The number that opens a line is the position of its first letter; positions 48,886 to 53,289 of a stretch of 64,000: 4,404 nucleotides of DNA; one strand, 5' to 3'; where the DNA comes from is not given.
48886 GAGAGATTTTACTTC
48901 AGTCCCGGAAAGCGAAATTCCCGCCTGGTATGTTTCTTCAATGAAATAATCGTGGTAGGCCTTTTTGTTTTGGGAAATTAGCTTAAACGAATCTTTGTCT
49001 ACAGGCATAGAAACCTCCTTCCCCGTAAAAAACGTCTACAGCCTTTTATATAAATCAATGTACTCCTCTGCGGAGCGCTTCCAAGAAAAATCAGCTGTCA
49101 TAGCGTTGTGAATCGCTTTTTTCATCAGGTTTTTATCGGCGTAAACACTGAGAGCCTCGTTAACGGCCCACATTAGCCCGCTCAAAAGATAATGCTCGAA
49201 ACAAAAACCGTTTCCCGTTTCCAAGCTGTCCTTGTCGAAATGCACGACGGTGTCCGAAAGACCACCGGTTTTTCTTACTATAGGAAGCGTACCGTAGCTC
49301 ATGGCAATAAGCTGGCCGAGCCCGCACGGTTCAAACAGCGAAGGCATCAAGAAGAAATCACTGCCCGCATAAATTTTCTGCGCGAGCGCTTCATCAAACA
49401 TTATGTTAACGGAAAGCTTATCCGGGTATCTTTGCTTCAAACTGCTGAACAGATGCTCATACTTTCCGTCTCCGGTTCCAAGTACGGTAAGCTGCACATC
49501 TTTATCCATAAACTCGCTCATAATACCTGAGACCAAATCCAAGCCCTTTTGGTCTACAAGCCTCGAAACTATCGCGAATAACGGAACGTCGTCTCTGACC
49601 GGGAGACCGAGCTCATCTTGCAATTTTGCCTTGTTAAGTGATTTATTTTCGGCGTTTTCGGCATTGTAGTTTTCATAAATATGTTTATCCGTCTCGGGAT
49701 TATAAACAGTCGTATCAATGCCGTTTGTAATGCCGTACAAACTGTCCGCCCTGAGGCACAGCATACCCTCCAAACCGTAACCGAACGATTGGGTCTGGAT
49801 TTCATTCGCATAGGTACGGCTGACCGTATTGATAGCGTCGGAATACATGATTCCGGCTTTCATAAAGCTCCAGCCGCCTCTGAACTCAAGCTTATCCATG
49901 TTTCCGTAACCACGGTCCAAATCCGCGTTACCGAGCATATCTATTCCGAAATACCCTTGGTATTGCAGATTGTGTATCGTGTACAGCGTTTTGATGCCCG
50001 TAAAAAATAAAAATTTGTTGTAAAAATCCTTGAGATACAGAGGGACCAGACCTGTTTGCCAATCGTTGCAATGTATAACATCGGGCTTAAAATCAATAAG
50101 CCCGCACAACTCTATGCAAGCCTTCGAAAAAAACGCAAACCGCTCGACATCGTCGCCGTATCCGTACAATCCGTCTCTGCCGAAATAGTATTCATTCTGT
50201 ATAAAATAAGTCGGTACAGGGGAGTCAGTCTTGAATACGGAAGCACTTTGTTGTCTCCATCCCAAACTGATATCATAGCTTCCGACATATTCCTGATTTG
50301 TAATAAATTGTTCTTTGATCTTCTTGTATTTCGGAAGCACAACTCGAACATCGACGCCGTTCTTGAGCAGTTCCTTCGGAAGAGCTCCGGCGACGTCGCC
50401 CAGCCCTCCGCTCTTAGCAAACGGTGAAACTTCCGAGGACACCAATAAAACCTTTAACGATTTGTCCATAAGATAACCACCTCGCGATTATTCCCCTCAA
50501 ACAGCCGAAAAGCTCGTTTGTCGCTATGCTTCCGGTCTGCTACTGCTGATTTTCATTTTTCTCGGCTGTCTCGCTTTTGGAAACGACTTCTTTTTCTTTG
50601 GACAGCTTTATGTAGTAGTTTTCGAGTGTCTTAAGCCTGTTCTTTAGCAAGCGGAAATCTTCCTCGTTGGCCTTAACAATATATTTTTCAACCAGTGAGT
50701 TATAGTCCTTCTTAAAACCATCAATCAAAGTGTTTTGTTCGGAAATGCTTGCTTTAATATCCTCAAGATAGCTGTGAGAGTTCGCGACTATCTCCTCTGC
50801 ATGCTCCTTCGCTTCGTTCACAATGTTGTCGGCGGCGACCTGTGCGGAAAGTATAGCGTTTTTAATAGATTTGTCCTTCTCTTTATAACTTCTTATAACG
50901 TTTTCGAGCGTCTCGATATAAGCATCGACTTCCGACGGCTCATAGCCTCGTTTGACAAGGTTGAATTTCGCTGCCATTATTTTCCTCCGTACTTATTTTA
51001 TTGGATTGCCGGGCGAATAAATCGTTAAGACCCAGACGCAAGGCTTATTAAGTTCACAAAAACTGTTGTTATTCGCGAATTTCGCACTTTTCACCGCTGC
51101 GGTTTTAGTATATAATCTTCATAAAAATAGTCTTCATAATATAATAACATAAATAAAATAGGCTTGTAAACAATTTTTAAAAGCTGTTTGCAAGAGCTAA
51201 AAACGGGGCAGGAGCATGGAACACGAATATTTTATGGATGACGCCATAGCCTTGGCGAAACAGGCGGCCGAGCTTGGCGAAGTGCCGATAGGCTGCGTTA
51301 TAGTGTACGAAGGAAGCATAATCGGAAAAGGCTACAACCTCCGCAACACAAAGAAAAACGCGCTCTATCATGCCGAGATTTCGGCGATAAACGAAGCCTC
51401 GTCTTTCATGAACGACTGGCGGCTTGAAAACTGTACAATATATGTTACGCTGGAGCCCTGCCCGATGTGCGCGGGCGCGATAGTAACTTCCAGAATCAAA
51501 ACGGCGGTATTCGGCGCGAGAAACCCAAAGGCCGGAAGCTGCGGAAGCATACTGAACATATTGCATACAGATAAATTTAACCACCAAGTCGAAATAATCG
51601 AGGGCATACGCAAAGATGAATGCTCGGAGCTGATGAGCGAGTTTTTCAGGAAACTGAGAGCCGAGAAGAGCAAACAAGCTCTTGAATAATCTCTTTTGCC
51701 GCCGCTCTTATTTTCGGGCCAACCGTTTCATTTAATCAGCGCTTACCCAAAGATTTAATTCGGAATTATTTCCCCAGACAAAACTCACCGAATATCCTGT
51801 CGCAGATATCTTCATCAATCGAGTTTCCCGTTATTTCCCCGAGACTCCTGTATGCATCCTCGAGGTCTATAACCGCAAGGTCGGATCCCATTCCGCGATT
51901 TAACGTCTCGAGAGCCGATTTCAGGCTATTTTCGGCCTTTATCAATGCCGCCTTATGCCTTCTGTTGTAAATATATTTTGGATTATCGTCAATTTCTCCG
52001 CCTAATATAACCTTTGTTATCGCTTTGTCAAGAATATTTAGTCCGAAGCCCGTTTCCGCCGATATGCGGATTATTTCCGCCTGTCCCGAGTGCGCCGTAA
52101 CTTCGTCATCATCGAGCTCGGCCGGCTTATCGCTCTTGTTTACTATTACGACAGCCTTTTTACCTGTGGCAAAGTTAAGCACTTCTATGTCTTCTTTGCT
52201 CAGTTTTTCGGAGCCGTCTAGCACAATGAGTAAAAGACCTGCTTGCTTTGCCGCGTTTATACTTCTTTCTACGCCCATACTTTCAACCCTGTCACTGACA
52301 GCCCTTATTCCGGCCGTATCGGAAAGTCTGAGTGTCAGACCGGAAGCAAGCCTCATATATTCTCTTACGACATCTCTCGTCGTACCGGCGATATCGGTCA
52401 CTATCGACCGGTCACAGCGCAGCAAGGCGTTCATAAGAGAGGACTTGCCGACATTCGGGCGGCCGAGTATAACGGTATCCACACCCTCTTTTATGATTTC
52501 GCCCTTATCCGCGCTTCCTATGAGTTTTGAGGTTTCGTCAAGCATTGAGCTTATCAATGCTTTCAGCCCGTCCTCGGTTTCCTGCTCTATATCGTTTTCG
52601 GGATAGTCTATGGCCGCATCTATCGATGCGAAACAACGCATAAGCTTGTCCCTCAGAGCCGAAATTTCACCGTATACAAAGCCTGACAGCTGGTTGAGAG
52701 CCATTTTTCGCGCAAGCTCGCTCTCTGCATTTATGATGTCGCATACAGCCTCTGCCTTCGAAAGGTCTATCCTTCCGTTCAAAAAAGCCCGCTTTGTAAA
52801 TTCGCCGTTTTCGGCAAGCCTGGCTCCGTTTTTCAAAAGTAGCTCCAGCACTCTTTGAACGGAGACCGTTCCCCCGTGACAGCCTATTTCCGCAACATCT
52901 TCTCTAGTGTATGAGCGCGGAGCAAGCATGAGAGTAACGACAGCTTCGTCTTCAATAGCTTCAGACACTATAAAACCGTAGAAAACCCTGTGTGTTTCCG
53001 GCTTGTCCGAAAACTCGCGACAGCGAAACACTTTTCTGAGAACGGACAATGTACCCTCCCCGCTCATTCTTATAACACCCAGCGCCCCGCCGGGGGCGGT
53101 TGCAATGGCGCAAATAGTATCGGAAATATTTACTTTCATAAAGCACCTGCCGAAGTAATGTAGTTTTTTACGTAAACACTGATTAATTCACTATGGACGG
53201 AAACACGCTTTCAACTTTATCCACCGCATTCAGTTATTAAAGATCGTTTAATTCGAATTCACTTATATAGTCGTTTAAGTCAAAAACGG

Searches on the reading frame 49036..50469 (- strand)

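Call 67: search_protein_families(library=pfam, max_evalue=1e-8, proteins=[window:49036-50469:-])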
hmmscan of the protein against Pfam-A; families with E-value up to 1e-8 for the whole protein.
window:49036-50469:- (477 aa): 3 families
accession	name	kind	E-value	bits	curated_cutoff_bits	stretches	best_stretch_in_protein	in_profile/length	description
PF08323.17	Glyco_transf_5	-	1.6e-84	283.8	22.7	1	6-237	1-237/239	Starch synthase catalytic domain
PF00534.26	Glycos_transf_1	-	5.6e-13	49.2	26.4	1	292-452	12-165/172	Glycosyl transferases group 1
PF13692.12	Glyco_trans_1_4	-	2.1e-09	38.2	27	1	297-410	3-117/142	Glycosyl transferases group 1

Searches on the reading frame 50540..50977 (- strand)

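Call 67: search_protein_families(library=pfam, max_evalue=1e-8, proteins=[window:50540-50977:-])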
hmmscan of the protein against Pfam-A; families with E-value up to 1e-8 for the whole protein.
window:50540-50977:- (145 aa): 0 families

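Call 68: search_protein_families(library=pfam, max_evalue=0.01, proteins=[window:50540-50977:-])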
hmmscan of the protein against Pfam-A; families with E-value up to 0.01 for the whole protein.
window:50540-50977:- (145 aa): 3 families
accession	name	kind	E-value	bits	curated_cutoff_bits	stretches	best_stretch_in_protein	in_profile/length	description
PF05103.18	DivIVA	-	5e-07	30.2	28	1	21-76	48-103/131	DivIVA protein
PF18075.7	FtsX_ECD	-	0.0036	18.3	23.5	0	69-116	39-88/96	FtsX extracellular domain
PF14171.11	SpoIISA_toxin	-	0.0061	16.7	27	0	11-131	128-225/243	Toxin SpoIISA, type II toxin-antitoxin system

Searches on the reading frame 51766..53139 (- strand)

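Call 67: search_protein_families(library=pfam, max_evalue=1e-8, proteins=[window:51766-53139:-])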
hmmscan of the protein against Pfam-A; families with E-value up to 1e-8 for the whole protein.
window:51766-53139:- (457 aa): 3 families
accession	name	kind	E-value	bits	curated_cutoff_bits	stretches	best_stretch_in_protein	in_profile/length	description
PF12631.12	MnmE_helical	-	1.2e-56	192.7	40.1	1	126-454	1-211/211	MnmE helical domain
PF10396.14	TrmE_N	-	3.5e-37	127.6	29.8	1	8-123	1-117/117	GTP-binding protein TrmE N-terminus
PF01926.29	MMR_HSR1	-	6.5e-24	84.7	21.9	1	222-335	2-113/113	50S ribosome-binding GTPase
